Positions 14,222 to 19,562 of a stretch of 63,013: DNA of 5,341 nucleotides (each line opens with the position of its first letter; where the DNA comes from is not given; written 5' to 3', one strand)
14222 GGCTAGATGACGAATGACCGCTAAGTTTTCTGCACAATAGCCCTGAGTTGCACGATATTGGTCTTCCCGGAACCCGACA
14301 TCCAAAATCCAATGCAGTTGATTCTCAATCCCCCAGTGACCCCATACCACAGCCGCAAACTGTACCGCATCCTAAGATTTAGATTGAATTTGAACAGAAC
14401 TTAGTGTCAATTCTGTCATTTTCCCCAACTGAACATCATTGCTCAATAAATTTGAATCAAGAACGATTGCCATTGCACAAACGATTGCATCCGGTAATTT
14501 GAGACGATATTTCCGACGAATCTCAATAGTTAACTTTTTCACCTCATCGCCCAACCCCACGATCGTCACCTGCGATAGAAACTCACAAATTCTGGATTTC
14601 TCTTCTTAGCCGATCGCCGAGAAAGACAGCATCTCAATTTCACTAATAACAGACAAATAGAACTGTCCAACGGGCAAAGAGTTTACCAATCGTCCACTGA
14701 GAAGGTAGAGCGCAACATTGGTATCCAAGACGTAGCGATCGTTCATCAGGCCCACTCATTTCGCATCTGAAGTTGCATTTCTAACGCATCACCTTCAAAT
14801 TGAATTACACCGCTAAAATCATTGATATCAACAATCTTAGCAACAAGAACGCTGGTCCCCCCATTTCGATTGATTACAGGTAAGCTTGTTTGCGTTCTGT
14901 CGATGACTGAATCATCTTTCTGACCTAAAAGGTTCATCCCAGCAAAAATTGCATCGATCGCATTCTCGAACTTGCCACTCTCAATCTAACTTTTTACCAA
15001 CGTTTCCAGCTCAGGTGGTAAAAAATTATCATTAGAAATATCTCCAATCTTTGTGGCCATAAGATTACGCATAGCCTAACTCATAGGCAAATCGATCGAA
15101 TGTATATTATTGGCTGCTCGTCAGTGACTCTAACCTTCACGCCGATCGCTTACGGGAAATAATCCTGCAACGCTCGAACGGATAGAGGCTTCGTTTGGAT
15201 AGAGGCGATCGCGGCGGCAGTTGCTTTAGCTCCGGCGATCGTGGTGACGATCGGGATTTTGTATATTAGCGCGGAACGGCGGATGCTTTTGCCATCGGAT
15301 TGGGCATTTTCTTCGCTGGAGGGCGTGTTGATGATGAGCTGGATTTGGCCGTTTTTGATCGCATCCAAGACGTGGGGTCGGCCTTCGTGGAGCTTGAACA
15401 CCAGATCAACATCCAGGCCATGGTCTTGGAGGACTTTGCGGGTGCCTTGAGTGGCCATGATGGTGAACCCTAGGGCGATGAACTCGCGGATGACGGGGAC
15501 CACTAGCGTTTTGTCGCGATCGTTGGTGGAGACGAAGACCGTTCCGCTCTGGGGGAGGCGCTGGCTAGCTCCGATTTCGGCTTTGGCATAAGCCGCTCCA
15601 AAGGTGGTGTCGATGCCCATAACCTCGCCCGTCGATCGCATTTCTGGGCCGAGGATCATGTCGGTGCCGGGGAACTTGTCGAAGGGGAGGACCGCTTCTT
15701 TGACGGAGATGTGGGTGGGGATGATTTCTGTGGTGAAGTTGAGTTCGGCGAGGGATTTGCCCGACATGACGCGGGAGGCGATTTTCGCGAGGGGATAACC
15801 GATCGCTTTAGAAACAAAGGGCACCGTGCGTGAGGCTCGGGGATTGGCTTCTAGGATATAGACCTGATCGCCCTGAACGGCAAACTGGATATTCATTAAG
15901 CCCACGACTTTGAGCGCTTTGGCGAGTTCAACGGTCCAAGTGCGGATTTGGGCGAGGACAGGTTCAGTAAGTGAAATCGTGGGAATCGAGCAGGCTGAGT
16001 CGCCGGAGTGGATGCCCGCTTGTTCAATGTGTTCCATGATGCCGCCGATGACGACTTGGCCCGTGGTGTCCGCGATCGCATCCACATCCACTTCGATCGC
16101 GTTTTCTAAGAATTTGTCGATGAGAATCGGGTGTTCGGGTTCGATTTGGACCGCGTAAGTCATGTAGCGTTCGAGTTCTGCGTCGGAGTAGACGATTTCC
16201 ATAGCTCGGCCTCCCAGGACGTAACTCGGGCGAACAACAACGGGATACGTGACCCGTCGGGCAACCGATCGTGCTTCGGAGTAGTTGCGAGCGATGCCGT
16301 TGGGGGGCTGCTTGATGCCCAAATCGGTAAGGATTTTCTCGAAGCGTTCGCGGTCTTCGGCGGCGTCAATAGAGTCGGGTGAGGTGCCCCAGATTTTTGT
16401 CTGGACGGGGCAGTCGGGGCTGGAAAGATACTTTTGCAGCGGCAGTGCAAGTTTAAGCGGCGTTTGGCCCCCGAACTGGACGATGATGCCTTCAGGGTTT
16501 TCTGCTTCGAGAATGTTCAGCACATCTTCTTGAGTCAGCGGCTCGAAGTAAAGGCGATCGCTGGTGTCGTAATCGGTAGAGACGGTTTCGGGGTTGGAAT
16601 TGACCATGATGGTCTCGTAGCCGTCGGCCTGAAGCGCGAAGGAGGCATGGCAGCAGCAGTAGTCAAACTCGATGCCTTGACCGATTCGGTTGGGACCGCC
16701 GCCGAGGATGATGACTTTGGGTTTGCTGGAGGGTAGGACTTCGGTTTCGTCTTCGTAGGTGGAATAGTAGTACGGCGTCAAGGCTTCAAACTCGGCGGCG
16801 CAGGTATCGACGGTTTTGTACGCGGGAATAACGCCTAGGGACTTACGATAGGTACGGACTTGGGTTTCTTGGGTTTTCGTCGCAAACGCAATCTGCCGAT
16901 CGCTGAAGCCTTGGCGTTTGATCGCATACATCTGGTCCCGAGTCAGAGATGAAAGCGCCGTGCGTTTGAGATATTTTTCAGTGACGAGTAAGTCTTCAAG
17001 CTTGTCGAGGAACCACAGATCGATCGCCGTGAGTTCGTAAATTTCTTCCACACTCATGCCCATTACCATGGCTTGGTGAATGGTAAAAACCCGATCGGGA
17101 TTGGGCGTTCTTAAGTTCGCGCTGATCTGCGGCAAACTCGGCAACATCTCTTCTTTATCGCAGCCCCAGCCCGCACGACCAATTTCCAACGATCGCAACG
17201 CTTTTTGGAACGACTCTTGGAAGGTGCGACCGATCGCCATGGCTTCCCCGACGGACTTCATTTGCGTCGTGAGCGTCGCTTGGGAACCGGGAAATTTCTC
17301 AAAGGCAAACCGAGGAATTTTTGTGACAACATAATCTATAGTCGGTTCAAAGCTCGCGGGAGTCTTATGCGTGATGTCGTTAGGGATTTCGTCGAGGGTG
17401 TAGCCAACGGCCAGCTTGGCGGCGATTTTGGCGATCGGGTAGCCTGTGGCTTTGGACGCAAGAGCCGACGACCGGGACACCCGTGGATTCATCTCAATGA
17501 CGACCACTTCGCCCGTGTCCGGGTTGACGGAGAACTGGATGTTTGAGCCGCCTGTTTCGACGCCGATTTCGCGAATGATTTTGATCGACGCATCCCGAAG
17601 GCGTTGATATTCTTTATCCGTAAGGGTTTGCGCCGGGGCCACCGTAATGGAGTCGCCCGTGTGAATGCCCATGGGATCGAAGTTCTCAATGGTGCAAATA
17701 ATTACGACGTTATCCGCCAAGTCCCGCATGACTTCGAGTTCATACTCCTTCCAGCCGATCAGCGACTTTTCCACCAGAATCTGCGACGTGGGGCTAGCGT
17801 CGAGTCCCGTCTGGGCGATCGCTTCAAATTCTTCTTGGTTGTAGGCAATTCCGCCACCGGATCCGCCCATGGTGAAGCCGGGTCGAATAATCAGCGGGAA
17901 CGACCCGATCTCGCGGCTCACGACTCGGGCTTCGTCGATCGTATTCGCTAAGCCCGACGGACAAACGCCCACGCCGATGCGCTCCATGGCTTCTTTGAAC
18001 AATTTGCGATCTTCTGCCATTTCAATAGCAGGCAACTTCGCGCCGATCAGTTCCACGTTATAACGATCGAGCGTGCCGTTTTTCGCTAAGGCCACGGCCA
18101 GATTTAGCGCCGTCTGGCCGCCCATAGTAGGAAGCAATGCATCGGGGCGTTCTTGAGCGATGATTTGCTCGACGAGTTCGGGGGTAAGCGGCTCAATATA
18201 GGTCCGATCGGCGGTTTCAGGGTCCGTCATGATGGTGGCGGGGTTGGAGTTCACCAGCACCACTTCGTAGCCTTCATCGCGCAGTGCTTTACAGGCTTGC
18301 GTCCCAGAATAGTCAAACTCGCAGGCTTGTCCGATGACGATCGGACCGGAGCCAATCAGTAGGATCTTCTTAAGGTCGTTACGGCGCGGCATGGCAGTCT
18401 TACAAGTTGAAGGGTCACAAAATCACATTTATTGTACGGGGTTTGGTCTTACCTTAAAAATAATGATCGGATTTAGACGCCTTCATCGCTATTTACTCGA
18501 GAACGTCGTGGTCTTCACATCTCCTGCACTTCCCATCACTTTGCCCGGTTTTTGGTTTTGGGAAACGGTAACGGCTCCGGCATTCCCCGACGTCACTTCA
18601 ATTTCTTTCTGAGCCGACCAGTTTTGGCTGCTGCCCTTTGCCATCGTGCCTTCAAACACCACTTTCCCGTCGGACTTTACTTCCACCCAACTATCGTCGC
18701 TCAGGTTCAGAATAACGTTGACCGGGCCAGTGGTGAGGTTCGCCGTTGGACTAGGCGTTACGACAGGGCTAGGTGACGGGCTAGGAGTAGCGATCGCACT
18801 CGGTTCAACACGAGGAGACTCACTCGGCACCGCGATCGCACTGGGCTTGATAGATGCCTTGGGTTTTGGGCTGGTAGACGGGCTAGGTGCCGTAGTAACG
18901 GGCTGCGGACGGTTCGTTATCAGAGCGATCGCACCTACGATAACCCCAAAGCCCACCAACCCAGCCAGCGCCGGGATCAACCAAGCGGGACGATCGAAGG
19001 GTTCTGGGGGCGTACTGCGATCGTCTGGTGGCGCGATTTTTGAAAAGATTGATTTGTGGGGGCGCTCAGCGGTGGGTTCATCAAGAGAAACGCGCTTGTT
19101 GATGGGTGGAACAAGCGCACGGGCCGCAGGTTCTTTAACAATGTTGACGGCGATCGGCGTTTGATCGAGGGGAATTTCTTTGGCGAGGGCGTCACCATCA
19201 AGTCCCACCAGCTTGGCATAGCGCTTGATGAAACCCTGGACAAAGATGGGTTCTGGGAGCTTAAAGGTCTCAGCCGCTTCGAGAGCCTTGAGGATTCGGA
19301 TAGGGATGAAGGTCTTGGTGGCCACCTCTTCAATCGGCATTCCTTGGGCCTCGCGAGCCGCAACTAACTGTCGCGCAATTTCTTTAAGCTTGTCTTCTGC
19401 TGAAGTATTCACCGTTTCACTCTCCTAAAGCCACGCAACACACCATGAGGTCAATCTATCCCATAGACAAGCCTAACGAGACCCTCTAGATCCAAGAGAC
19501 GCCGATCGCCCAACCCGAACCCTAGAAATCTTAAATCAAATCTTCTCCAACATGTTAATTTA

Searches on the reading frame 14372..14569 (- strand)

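Call 89: search_protein_families(library=pfam, proteins=[window:14372-14569:-], max_evalue=0.01)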
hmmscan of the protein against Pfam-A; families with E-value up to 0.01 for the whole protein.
window:14372-14569:- (65 aa): 1 family
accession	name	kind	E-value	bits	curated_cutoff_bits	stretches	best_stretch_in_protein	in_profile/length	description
PF01850.27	PIN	-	3.8e-05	24.7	23.6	1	2-51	68-117/120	PIN domain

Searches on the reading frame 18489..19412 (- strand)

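Call 14: search_protein_families(library=pfam, proteins=[window:18489-19412:-], max_evalue=0.001)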
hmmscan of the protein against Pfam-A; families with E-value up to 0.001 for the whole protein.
window:18489-19412:- (307 aa): 2 families
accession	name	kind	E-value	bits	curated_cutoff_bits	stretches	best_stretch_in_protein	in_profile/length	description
PF13413.12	HTH_25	-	2.7e-20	72.4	24.6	1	15-75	1-61/62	Helix-turn-helix domain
PF13464.11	RodZ_C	-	4.1e-18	65.5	23.9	1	235-302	2-71/72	RodZ C-terminal domain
